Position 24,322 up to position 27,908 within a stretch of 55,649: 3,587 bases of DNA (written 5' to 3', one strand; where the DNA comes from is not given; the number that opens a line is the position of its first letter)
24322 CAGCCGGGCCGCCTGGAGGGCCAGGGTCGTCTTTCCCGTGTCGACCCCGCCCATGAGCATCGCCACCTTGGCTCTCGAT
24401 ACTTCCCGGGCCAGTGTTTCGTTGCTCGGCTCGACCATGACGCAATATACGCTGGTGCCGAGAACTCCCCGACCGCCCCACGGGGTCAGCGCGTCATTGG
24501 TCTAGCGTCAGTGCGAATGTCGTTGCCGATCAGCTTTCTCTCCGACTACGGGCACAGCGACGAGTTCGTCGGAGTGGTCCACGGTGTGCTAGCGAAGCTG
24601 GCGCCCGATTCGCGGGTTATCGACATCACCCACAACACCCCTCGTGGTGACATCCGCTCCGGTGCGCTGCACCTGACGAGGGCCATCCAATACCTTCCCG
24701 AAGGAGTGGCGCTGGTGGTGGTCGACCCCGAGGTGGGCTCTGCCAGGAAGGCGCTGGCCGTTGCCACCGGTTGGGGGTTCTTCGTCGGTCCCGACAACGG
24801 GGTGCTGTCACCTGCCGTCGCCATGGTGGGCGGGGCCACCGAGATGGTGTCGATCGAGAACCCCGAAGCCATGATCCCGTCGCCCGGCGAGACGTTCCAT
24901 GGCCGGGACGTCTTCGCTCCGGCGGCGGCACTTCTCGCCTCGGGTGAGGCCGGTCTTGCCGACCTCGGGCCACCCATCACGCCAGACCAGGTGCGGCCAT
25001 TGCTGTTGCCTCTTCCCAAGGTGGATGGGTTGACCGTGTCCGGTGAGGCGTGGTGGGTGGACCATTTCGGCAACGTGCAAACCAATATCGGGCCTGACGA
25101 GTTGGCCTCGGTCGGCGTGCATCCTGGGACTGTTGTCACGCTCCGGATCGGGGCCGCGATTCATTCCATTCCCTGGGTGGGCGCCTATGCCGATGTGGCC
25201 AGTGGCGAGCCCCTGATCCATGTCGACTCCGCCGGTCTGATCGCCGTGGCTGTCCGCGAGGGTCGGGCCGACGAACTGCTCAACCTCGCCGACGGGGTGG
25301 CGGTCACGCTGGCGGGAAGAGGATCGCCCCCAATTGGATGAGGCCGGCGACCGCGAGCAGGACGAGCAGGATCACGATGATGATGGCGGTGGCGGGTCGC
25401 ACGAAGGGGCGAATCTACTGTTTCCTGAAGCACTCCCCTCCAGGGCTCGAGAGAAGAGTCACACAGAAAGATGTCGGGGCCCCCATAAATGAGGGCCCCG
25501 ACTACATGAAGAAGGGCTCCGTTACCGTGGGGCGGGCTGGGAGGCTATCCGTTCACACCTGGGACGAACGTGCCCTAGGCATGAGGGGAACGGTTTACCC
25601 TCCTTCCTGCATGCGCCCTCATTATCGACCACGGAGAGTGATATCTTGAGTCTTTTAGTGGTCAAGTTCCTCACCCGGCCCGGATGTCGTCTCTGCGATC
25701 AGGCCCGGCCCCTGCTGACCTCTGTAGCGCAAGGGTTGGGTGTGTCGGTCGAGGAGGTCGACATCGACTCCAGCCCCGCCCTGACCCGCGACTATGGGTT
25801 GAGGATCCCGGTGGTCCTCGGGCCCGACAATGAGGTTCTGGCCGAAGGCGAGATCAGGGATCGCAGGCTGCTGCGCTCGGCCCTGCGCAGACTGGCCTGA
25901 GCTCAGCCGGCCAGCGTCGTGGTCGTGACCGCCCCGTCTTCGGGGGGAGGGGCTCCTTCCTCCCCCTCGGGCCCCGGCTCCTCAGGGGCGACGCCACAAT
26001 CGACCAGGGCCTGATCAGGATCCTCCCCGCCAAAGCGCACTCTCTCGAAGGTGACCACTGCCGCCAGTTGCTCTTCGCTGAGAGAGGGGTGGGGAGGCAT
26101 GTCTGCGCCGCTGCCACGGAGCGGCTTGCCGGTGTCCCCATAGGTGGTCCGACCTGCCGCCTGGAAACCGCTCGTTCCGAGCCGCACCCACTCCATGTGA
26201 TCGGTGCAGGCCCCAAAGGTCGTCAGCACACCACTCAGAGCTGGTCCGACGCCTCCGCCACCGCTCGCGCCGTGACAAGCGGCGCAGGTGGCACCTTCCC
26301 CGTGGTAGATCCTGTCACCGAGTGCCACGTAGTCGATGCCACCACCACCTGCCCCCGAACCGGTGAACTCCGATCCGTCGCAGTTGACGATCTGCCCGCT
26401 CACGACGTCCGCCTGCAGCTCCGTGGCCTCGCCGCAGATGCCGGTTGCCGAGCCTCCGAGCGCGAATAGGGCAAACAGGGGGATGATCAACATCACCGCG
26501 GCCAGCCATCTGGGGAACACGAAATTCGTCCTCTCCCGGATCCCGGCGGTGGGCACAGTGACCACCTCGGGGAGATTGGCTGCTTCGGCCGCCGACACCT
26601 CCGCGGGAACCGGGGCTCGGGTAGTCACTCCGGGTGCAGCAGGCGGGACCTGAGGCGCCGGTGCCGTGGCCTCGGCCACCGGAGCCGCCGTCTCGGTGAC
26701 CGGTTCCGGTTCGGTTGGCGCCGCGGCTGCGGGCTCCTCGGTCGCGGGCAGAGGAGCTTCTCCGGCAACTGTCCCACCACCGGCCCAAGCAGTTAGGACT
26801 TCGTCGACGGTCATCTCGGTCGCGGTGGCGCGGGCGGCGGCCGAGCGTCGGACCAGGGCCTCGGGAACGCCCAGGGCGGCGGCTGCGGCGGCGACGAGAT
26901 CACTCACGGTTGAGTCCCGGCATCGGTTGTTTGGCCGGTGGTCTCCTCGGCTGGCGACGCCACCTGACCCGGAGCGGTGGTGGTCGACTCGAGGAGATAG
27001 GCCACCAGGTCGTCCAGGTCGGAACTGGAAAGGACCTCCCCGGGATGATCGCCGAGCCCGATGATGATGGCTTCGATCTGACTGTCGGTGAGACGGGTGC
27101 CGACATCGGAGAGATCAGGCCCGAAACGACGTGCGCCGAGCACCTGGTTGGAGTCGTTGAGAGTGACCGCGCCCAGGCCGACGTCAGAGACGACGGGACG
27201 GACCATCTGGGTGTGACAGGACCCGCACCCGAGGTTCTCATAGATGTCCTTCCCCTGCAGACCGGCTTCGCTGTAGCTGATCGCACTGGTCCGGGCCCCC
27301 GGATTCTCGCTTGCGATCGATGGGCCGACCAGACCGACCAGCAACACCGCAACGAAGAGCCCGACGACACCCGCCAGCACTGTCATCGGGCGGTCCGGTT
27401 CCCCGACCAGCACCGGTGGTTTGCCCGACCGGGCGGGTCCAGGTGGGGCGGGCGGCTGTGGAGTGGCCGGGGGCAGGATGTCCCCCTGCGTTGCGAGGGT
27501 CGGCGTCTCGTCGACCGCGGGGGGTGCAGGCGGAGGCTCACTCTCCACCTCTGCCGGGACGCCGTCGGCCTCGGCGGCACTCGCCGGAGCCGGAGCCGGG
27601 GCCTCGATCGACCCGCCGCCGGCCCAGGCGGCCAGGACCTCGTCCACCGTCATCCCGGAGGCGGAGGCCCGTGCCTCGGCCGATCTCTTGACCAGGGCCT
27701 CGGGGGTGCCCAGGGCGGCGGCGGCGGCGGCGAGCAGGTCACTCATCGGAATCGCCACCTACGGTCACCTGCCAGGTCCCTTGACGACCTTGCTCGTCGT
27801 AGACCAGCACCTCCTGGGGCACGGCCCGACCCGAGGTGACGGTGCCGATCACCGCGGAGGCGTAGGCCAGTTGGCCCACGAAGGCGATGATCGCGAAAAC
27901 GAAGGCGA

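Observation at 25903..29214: cbb3-like CcoN/CcoO/CcoP operon whose subunit I has lost every heme and CuB histidine ligand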

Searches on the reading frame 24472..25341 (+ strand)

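Call 45: search_protein_families(library=pfam, proteins=[window:24472-25341:+], max_evalue=0.00001)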
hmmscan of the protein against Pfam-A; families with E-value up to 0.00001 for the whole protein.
window:24472-25341:+ (289 aa): 2 families
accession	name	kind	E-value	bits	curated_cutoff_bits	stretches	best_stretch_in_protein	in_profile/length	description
PF01887.21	SAM_HAT_N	-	7.9e-46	155.9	26.3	1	20-162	1-141/145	SAM hydroxide adenosyltransferase N-terminal domain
PF20257.3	SAM_HAT_C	-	1.7e-17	63.9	25.5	1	191-278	1-83/84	SAM hydroxide adenosyltransferase C-terminal domain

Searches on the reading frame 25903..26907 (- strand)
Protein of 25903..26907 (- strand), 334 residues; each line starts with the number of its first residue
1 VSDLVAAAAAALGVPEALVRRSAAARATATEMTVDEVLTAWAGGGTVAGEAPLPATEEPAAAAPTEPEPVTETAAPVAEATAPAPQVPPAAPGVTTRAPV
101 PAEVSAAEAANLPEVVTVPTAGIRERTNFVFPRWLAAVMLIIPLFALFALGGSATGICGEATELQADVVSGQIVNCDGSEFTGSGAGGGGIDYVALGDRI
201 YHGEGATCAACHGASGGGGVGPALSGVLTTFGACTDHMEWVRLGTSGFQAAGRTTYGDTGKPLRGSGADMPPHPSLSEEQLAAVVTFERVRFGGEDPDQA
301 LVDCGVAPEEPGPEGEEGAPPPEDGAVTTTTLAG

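Call 3: search_protein_families(library=pfam, proteins=[window:25903-26907:-], max_evalue=0.1)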
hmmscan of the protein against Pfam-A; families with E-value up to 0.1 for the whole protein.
window:25903-26907:- (334 aa): 2 families
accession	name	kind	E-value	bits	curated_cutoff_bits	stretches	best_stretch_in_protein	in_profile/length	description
PF00034.26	Cytochrom_C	-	1.4e-05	26.8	21.3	1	196-287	3-85/90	Cytochrome c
PF13442.11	Cytochrome_CBB3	-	0.00014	22.6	27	1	206-287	12-67/68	Cytochrome C oxidase, cbb3-type, subunit III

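Call 4: search_protein_families(library=ncbifam, proteins=[window:25903-26907:-], max_evalue=0.1)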
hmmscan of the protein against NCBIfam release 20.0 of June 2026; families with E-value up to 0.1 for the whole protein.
window:25903-26907:- (334 aa): 4 families
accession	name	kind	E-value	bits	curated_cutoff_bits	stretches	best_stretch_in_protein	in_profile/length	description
NF045773.1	cytochro_C550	exception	0.0076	16.2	125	1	206-228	58-80/118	cytochrome c550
NF011054.0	PRK14486.1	equivalog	0.015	14.8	447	1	191-287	212-286/294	putative bifunctional cbb3-type cytochrome c oxidase subunit II/cytochrome c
NF045774.1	cytochro_C551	exception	0.074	13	118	0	206-227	48-69/110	cytochrome c551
TIGR03872.1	cytochrome_MoxG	equivalog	0.08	13.1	147.8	0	197-231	47-78/133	cytochrome c(L), periplasmic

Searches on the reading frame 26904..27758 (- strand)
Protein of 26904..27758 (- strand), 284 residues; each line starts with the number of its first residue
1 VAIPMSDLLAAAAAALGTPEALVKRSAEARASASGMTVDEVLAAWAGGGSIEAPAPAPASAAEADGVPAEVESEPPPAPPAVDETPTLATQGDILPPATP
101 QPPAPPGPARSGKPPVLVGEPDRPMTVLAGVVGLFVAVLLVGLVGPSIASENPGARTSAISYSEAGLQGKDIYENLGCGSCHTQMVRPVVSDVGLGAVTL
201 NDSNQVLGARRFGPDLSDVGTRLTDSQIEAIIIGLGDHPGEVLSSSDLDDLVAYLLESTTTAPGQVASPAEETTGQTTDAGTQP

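Call 3: search_protein_families(library=pfam, proteins=[window:26904-27758:-], max_evalue=0.1)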
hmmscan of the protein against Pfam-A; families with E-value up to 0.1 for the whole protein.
window:26904-27758:- (284 aa): 3 families
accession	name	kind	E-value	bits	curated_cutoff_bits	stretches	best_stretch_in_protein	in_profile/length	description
PF02433.20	FixO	-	7.5e-11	42.4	29.6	1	131-226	12-116/219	Cytochrome C oxidase, mono-heme subunit/FixO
PF00034.26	Cytochrom_C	-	0.00051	21.7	21.3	1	168-257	3-88/90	Cytochrome c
PF13442.11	Cytochrome_CBB3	-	0.0048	17.6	27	1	167-255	4-68/68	Cytochrome C oxidase, cbb3-type, subunit III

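Call 4: search_protein_families(library=ncbifam, proteins=[window:26904-27758:-], max_evalue=0.1)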
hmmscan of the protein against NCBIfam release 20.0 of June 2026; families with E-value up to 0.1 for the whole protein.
window:26904-27758:- (284 aa): 6 families
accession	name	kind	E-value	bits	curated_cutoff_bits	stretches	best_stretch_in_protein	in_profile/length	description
NF011054.0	PRK14486.1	equivalog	5.7e-11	42.4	447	1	140-224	25-115/294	putative bifunctional cbb3-type cytochrome c oxidase subunit II/cytochrome c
NF011055.0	PRK14487.1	subfamily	8.6e-11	41.7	218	1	133-226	20-122/212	cbb3-type cytochrome c oxidase subunit II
NF011053.0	PRK14485.1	subfamily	2.9e-10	39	1080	1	135-225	509-604/716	putative bifunctional cbb3-type cytochrome c oxidase subunit I/II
TIGR00781.1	ccoO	equivalog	2.8e-09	37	200.65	1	156-226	39-116/232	cytochrome-c oxidase, cbb3-type subunit II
NF045774.1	cytochro_C551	exception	2e-05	24.5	118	1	211-257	61-108/110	cytochrome c551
NF045773.1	cytochro_C550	exception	0.0011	18.9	125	1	212-256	72-117/118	cytochrome c550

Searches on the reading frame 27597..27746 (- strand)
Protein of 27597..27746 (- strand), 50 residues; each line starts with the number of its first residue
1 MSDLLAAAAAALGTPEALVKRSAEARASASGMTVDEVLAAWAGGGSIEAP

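Call 52: search_protein_families(library=pfam, proteins=[window:27597-27746:-], max_evalue=10)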
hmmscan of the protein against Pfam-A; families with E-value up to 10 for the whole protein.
seq(50 aa): 0 families

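Call 60: search_solved_structures(query=A2, max_evalue=10, show_alignments=3)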
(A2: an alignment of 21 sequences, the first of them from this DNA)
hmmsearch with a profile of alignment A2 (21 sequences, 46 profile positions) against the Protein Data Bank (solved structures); distinct sequences matched with E-value up to 10: 10.
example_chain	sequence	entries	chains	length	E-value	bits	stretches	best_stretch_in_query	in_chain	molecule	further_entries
8vd6_A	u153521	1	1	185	0.00041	23.2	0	22-37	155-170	CAP REPEAT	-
8vx3_A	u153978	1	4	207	0.085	15.8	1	12-40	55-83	SaSAS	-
1by6_A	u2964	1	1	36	0.19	14.7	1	18-45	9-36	APOLIPOPROTEIN C-II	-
8w2c_A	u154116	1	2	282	0.46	13.5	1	8-31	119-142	Non-ribosomal peptide synthetase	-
8jvp_A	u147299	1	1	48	0.74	12.8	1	18-34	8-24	Ph1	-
1i5j_A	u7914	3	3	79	1.1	12.2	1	18-45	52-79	APOLIPOPROTEIN CII | APOLIPOPROTEIN C-II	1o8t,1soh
8w2d_A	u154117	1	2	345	1.4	11.9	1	8-31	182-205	Non-ribosomal peptide synthetase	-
6jij_B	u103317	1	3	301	1.6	11.7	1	25-41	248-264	Replicative polyprotein 1ab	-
7dxz_A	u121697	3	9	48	3.8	10.5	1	18-34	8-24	mk2h_deltaMILPYS protein | mk2h_deltaMILPYS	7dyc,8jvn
8jvo_A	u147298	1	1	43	4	10.5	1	18-34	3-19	mk2h_deltaMILPYS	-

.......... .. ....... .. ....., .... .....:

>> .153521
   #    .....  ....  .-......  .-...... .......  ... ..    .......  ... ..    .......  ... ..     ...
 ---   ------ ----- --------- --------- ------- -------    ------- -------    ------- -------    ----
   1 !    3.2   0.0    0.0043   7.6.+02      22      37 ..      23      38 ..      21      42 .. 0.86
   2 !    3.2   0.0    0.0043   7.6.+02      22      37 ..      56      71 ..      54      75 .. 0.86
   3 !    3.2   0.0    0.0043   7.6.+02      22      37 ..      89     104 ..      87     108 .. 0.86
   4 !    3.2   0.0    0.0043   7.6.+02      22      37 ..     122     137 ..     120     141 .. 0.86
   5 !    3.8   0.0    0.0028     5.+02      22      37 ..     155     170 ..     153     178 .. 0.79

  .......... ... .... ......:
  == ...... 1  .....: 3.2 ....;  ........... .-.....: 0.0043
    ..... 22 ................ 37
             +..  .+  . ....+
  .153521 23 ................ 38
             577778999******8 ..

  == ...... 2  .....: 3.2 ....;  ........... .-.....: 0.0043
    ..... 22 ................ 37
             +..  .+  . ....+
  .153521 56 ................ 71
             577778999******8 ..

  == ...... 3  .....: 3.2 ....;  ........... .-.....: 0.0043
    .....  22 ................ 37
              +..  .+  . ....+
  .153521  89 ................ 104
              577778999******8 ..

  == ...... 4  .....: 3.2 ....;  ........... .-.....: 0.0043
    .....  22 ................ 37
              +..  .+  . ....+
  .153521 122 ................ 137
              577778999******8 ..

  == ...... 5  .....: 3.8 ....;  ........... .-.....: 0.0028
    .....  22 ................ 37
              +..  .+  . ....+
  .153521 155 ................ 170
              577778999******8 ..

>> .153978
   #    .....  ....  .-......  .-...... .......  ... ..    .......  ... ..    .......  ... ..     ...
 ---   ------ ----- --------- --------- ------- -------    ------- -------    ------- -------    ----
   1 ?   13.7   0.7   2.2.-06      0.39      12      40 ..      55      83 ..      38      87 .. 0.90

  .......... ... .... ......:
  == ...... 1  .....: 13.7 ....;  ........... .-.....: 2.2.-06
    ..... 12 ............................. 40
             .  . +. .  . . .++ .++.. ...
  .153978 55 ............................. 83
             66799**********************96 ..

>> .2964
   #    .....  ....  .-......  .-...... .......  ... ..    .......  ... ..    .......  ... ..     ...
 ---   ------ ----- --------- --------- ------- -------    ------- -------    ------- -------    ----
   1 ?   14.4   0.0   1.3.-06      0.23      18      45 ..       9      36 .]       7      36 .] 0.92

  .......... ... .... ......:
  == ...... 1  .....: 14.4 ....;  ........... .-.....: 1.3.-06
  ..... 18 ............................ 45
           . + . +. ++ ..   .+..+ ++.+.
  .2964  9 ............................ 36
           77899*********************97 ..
